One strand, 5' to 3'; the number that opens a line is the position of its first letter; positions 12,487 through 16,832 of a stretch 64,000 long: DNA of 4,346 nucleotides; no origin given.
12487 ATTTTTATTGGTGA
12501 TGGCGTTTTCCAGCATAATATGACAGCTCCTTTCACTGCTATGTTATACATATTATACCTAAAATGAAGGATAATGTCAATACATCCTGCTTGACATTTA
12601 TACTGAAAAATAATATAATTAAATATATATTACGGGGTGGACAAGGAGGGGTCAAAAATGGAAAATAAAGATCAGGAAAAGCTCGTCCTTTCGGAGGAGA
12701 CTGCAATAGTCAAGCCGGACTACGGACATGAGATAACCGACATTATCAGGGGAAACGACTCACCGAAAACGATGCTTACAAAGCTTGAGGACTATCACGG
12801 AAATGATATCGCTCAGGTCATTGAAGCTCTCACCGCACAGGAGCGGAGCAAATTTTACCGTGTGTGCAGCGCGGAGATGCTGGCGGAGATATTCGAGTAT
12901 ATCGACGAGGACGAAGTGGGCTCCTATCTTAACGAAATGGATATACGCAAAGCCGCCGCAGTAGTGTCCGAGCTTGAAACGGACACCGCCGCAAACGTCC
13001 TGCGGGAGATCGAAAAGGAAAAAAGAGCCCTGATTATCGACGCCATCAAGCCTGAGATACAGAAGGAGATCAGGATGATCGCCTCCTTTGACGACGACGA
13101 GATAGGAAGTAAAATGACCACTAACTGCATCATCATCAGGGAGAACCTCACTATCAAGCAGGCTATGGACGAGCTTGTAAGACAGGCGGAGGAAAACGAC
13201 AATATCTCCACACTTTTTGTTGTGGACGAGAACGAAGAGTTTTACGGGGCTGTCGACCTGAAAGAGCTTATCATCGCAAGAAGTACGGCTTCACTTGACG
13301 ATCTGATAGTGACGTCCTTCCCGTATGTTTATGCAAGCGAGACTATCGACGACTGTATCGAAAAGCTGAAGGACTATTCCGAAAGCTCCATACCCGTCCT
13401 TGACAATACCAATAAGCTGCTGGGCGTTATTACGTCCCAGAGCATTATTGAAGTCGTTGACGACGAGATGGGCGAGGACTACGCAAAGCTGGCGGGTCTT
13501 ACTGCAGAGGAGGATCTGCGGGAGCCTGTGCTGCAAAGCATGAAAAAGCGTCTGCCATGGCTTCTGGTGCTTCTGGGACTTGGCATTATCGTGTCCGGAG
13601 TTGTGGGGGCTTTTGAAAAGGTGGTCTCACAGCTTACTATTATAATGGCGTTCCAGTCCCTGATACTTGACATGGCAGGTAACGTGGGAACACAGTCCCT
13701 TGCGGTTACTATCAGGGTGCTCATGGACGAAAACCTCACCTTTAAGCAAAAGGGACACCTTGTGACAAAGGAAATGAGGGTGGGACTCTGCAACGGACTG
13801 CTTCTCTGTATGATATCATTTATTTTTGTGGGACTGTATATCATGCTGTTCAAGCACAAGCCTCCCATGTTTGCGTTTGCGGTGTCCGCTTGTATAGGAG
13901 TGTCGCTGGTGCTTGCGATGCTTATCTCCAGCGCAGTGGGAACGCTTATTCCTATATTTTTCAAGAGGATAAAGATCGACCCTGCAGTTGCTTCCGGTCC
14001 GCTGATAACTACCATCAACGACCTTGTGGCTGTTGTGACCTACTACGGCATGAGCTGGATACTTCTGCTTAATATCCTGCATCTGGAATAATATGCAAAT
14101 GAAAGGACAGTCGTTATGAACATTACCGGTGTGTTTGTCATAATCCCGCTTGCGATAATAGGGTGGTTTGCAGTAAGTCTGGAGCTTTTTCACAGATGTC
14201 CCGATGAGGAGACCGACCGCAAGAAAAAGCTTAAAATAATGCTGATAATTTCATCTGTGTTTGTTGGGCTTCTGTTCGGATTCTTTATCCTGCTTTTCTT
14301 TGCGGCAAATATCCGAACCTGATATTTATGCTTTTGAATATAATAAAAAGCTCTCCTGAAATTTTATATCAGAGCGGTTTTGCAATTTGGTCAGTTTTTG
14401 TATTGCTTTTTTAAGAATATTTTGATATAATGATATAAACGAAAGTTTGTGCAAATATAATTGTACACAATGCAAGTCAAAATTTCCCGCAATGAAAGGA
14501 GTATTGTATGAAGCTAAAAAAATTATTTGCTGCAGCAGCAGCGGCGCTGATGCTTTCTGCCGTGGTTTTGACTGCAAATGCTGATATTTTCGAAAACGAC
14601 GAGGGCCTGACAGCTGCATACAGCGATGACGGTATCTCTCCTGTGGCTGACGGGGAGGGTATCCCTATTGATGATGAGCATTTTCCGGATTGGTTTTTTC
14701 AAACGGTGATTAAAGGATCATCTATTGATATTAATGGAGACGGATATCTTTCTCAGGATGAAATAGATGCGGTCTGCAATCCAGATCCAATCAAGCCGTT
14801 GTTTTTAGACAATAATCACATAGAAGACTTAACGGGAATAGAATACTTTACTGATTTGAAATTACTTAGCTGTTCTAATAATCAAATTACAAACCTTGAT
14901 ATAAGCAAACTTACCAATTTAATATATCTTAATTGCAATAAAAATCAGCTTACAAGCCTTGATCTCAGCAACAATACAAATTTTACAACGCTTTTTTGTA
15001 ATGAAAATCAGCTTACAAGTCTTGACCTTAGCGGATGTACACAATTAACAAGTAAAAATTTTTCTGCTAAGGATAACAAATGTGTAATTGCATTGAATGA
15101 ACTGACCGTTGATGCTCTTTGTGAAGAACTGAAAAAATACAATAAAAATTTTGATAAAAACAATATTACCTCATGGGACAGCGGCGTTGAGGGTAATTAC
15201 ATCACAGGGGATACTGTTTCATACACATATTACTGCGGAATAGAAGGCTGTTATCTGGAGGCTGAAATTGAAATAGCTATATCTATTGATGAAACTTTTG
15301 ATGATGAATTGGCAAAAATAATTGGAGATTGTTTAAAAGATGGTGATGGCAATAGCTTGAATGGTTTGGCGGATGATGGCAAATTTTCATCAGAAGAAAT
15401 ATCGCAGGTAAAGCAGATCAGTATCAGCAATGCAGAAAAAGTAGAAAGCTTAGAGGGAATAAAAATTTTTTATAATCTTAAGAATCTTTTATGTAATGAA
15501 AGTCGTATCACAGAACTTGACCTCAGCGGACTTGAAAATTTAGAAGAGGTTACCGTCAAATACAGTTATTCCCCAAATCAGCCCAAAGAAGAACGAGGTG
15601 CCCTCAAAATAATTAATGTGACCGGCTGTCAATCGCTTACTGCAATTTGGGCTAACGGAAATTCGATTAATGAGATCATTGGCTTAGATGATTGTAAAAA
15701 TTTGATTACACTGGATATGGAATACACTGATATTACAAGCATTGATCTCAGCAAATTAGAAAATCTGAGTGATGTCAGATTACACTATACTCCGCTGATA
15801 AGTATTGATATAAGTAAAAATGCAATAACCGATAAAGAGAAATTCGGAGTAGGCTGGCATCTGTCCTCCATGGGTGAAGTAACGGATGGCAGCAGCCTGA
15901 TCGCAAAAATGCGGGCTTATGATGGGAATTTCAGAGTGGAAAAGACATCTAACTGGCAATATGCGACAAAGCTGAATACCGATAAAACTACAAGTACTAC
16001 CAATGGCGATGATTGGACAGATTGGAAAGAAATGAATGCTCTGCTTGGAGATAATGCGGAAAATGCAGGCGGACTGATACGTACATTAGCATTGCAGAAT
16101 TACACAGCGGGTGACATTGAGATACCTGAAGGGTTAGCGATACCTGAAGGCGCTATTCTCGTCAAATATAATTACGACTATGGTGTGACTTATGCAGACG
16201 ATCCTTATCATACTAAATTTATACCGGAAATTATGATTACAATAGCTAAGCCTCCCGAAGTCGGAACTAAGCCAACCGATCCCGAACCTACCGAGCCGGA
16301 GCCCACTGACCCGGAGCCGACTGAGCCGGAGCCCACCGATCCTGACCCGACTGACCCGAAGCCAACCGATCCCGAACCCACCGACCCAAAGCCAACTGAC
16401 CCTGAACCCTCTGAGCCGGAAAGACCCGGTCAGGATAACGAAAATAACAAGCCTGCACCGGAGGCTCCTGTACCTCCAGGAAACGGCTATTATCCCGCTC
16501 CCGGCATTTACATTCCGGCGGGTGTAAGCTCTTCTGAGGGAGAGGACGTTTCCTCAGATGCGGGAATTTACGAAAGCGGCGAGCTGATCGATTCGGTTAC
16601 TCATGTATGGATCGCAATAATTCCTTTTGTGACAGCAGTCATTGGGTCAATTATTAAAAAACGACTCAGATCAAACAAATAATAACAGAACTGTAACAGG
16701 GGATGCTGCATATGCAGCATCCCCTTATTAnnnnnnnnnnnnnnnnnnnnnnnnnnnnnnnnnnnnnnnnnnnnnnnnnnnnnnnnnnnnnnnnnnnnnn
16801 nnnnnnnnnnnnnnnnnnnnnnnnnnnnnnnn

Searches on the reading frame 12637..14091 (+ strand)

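Call 59: search_protein_families(library=pfam, proteins=[window:12637-14091:+], max_evalue=0.001)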
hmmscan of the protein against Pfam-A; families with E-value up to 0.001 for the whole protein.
window:12637-14091:+ (484 aa): 3 families
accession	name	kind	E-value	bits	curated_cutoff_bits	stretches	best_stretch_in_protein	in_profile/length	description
PF01769.21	MgtE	-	2.3e-33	115.5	27.6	1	341-471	2-124/125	Divalent cation transporter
PF03448.22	MgtE_N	-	5e-21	75.6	25.9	1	54-154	2-102/102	MgtE intracellular N domain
PF00571.33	CBS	-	4.5e-17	62.6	24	2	222-274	3-55/57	CBS domain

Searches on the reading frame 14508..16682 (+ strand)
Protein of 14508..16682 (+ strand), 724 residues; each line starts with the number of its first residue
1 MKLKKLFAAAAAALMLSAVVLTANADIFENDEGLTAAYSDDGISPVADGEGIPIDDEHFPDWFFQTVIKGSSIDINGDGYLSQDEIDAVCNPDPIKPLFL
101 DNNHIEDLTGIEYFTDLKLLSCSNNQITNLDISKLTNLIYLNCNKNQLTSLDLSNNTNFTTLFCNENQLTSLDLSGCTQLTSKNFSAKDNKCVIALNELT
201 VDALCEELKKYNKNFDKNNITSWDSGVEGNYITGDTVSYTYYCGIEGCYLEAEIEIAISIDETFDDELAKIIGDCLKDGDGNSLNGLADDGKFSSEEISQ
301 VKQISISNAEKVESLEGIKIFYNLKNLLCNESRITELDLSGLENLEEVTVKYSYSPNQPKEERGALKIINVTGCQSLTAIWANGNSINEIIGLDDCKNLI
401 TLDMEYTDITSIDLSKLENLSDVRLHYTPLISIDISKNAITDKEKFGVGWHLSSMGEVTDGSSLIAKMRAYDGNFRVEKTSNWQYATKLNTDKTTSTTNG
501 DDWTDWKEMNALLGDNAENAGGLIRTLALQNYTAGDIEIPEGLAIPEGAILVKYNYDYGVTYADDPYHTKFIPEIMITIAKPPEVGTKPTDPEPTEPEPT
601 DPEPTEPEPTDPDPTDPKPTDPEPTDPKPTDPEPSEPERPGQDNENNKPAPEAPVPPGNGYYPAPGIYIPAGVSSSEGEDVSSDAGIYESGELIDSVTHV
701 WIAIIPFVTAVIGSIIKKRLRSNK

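Call 59: search_protein_families(library=pfam, proteins=[window:14508-16682:+], max_evalue=0.001)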
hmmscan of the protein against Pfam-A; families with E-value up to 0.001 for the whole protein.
window:14508-16682:+ (724 aa): 2 families
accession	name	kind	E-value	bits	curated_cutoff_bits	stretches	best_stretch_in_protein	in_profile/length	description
PF12799.13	LRR_4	-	2.7e-13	50.1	27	1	117-155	3-44/44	Leucine Rich repeats (2 copies)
PF23952.1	LRR_EndoS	-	2.5e-06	28.2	27.9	0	97-174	27-99/116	Endo-beta-N-acetylglucosaminidase EndoS LRR domain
